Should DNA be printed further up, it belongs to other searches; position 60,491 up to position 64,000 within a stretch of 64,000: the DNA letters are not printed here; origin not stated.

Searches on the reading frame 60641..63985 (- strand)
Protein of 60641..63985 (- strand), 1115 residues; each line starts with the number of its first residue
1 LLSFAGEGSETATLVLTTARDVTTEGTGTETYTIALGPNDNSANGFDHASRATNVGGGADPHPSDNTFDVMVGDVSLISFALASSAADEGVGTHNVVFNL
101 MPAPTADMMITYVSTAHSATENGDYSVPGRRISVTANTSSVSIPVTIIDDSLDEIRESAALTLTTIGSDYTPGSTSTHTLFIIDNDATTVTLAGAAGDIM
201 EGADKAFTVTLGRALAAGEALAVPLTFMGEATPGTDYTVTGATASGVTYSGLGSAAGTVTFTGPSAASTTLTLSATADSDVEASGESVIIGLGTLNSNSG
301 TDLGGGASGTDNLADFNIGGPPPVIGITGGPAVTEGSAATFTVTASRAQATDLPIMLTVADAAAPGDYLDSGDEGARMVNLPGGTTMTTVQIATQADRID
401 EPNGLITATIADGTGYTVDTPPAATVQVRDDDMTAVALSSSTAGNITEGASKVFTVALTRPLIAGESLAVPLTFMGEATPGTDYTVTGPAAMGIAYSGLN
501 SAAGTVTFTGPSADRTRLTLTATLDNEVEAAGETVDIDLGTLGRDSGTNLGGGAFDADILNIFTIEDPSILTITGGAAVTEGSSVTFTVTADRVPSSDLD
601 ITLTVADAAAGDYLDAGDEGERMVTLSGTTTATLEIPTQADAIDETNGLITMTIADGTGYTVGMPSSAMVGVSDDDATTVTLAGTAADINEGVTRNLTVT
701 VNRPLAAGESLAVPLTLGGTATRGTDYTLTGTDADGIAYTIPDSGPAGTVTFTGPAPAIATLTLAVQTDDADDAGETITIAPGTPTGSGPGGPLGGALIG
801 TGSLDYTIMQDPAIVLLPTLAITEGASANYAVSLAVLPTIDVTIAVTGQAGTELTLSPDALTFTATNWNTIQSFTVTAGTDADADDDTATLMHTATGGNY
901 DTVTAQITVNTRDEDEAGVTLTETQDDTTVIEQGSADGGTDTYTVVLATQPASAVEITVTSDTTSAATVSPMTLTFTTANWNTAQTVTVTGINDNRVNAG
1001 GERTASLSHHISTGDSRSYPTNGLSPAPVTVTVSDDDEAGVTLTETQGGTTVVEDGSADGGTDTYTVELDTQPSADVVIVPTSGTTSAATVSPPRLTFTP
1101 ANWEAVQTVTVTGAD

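Call 79: search_protein_families(library=pfam, proteins=[window:60641-63985:-], max_evalue=0.01)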
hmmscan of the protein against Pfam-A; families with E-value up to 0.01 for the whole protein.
window:60641-63985:- (1115 aa): 2 families
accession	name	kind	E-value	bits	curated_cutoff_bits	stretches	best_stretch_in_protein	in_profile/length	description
PF03160.20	Calx-beta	-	3.1e-07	30.8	27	0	76-186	6-119/119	Calx-beta domain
PF17766.7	fn3_6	-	7.8e-05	23.2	26.4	0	944-993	24-73/99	Fibronectin type-III domain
